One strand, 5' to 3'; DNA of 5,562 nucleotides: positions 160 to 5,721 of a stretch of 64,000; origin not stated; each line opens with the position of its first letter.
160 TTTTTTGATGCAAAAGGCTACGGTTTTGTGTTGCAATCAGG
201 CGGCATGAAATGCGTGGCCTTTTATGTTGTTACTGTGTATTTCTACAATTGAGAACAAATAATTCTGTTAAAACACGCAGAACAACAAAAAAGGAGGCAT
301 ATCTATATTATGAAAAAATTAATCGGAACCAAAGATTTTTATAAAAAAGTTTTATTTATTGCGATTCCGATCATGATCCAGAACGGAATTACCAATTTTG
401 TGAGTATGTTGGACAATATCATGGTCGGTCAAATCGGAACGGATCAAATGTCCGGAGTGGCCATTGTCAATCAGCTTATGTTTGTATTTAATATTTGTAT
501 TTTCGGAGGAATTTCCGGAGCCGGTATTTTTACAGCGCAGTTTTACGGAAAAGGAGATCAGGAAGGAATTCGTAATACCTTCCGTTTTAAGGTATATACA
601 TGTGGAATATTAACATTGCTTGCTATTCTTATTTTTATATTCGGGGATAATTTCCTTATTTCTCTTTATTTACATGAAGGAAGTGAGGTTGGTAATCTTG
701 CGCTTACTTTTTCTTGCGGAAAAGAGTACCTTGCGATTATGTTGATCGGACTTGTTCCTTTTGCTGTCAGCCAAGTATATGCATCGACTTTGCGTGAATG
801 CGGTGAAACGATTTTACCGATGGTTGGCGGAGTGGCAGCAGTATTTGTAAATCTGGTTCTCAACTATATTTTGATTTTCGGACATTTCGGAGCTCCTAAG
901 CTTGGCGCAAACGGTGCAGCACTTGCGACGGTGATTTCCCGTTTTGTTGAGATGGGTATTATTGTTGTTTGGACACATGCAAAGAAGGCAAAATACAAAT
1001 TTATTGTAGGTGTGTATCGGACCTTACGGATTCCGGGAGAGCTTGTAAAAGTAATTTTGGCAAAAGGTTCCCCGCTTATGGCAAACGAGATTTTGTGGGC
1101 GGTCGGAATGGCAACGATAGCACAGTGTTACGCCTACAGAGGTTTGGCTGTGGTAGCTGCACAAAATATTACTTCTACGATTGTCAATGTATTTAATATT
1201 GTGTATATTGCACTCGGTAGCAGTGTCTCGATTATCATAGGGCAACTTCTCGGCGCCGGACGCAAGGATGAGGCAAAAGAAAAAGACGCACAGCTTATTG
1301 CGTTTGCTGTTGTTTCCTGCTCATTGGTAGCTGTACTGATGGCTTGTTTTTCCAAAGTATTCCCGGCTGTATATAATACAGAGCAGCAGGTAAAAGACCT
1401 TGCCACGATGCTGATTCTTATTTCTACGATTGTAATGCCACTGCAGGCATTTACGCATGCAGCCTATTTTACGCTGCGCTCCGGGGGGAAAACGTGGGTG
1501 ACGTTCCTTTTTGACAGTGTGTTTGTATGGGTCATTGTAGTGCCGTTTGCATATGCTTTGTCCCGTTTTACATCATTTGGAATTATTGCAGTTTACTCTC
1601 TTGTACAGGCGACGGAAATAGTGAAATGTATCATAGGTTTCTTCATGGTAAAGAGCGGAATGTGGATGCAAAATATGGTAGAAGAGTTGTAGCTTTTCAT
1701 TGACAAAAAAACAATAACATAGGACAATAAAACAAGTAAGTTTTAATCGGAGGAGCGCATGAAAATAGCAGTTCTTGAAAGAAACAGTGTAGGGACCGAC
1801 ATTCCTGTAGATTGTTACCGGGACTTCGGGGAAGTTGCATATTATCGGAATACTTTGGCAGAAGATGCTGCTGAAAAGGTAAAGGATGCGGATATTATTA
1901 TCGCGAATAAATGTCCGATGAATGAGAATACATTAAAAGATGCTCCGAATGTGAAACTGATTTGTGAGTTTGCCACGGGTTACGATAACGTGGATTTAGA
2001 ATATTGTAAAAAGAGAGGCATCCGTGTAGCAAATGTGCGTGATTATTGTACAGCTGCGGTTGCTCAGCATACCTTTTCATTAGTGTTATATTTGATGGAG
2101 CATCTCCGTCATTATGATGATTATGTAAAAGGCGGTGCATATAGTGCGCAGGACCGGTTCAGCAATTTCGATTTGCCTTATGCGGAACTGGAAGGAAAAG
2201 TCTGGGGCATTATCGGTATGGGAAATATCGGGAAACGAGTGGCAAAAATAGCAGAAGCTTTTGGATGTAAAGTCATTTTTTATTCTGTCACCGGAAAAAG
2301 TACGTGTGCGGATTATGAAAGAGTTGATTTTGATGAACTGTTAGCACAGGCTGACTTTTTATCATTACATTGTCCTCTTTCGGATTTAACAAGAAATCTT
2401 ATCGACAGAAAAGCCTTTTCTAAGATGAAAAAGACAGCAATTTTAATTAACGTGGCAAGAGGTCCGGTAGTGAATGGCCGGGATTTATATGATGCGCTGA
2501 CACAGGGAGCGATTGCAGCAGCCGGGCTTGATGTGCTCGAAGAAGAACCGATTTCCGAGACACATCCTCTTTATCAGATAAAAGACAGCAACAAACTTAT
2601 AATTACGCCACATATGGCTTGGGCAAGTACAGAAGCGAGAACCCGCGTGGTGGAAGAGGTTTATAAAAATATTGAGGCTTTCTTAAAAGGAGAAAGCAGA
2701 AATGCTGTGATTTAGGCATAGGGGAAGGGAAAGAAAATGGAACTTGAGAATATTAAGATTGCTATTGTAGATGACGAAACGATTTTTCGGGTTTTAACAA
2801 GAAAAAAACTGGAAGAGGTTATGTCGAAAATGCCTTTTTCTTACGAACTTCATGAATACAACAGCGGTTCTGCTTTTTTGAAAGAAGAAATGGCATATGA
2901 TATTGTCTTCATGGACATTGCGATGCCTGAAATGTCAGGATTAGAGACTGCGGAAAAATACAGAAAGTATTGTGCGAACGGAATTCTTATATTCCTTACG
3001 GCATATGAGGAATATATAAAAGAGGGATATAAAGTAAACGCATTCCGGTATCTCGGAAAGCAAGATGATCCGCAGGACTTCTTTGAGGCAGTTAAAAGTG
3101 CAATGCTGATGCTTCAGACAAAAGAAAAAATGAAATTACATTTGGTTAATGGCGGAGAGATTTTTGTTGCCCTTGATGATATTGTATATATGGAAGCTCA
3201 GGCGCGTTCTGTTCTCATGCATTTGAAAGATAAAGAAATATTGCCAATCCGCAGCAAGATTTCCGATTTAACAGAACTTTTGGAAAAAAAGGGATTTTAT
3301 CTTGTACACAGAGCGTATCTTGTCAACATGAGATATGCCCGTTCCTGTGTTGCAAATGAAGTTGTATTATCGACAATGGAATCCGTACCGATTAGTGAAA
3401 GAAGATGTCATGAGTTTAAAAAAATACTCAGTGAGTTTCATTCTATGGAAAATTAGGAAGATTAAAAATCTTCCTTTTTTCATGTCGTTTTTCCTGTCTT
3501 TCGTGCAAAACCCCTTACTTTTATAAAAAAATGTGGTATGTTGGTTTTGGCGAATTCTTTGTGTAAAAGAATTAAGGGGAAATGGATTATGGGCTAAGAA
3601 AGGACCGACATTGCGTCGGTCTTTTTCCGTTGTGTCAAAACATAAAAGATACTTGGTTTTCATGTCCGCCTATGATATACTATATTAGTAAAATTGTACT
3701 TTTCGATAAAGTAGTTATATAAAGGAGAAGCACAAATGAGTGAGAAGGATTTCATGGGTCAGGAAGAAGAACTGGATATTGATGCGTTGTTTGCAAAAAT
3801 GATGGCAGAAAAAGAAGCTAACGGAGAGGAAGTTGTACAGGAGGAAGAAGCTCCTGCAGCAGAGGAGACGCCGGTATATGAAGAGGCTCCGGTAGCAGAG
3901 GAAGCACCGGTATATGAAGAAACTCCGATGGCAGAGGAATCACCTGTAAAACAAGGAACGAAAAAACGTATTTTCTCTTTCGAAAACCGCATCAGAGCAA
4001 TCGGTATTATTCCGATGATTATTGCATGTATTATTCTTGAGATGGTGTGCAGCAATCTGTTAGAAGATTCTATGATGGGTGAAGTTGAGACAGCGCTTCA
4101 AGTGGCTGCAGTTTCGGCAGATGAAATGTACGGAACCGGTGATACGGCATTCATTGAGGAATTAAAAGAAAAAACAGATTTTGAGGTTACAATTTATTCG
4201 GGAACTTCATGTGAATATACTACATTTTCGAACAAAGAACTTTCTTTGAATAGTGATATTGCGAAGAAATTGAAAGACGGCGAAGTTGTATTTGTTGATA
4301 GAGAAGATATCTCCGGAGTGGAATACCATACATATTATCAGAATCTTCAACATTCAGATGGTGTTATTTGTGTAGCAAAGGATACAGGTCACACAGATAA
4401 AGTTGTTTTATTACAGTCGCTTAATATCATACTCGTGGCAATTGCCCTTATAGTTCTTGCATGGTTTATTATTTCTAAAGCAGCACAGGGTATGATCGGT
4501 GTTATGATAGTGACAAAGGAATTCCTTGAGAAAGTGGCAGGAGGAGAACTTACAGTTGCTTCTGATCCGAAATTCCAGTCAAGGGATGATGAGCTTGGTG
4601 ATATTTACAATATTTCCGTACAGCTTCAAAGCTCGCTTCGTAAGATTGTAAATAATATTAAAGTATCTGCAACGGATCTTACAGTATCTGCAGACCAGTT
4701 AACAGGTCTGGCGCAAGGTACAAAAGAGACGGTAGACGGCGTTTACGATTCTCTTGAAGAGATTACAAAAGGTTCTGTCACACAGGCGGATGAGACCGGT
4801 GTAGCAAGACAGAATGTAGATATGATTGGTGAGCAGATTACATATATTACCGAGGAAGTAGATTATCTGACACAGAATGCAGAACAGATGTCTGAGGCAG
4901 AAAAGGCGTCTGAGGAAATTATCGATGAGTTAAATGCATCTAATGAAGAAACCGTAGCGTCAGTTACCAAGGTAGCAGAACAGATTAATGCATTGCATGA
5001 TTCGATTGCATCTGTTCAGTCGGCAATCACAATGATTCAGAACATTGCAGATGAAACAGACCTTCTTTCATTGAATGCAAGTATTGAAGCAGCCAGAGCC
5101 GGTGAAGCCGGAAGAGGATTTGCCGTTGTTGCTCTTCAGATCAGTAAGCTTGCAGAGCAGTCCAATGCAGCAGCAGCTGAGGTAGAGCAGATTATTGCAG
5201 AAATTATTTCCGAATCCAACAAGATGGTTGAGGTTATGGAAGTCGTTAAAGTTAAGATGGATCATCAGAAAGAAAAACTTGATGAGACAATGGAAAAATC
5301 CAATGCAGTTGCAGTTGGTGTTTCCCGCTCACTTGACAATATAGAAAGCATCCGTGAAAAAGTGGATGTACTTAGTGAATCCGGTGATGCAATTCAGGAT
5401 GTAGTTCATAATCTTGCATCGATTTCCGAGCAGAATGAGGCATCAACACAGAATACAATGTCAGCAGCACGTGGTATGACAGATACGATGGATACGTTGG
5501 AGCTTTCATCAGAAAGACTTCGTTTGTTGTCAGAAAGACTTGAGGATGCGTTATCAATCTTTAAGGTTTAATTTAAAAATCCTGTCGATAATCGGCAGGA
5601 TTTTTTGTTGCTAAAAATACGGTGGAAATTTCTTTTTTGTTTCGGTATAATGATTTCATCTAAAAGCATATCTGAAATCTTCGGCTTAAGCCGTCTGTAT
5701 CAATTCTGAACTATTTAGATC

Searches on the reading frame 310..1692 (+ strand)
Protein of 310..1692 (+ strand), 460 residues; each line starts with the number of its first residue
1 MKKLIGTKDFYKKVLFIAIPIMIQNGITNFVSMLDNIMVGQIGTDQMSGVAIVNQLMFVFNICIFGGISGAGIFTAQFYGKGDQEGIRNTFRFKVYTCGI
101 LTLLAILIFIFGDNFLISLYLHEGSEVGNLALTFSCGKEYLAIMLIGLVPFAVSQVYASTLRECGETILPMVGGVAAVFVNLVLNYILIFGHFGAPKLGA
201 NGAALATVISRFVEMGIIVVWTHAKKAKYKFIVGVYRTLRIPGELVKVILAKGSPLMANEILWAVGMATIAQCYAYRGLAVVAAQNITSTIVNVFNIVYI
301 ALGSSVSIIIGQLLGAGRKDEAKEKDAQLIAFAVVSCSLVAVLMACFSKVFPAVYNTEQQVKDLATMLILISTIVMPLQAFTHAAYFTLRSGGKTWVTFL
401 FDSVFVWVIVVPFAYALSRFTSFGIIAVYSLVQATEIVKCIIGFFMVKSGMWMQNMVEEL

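Call 96: search_protein_families(library=pfam, proteins=[window:310-1692:+], max_evalue=0.00001)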
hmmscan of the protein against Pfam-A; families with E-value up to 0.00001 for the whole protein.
window:310-1692:+ (460 aa): 1 family
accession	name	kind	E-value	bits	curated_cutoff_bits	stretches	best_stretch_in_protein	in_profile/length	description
PF01554.23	MatE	-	1.4e-41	142.3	24.9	2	20-187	1-161/161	MatE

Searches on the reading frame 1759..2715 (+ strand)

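Call 96: search_protein_families(library=pfam, proteins=[window:1759-2715:+], max_evalue=0.00001)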
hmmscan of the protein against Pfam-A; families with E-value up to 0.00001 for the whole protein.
window:1759-2715:+ (318 aa): 2 families
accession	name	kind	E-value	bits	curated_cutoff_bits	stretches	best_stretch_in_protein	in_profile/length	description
PF02826.25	2-Hacid_dh_C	-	1.4e-57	194.3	25.1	1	107-287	2-178/178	D-isomer specific 2-hydroxyacid dehydrogenase, NAD binding domain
PF00389.36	2-Hacid_dh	-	1.3e-30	106.3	24.6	1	21-317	16-133/134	D-isomer specific 2-hydroxyacid dehydrogenase, catalytic domain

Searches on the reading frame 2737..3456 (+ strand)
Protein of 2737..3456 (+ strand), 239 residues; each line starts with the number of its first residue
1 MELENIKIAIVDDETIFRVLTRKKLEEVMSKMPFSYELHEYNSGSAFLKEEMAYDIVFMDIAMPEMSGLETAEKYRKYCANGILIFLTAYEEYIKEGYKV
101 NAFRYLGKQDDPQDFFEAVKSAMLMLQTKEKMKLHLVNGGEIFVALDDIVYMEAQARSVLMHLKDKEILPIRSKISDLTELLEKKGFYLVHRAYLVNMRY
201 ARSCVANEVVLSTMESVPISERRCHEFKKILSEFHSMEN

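Call 96: search_protein_families(library=pfam, proteins=[window:2737-3456:+], max_evalue=0.00001)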
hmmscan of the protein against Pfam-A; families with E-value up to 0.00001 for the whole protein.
window:2737-3456:+ (239 aa): 2 families
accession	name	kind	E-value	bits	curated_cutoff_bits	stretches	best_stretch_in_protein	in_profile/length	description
PF04397.21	LytTR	-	2.1e-15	57.2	22.6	1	142-231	4-97/98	LytTr DNA-binding domain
PF00072.30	Response_reg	-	8.2e-15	55.4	30.2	1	8-119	1-110/111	Response regulator receiver domain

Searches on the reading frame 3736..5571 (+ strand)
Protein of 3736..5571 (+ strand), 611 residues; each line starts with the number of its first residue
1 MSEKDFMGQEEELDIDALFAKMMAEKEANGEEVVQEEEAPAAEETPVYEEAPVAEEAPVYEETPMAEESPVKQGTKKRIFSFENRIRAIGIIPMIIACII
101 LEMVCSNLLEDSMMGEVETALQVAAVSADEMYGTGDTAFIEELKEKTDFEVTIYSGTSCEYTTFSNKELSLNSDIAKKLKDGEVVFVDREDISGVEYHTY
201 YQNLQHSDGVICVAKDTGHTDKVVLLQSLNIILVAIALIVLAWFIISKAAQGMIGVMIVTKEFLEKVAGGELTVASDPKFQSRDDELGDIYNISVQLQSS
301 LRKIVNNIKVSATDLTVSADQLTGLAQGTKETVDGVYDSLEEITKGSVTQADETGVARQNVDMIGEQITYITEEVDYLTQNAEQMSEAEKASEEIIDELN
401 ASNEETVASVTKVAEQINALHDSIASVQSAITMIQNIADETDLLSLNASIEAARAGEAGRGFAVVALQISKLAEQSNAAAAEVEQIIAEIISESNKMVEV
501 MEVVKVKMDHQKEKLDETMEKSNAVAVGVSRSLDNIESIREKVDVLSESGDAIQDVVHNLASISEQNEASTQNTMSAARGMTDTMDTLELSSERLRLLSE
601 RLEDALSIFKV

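Call 96: search_protein_families(library=pfam, proteins=[window:3736-5571:+], max_evalue=0.00001)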
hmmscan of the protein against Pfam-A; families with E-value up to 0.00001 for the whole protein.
window:3736-5571:+ (611 aa): 2 families
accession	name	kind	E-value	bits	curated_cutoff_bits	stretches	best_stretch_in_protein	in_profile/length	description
PF00015.26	MCPsignal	-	1.9e-29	103.1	34.6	1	406-563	14-171/172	Methyl-accepting chemotaxis protein (MCP) signalling domain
PF17202.10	sCache_3_3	-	2.7e-06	28.1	28.8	1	135-211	5-87/107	Single cache domain 3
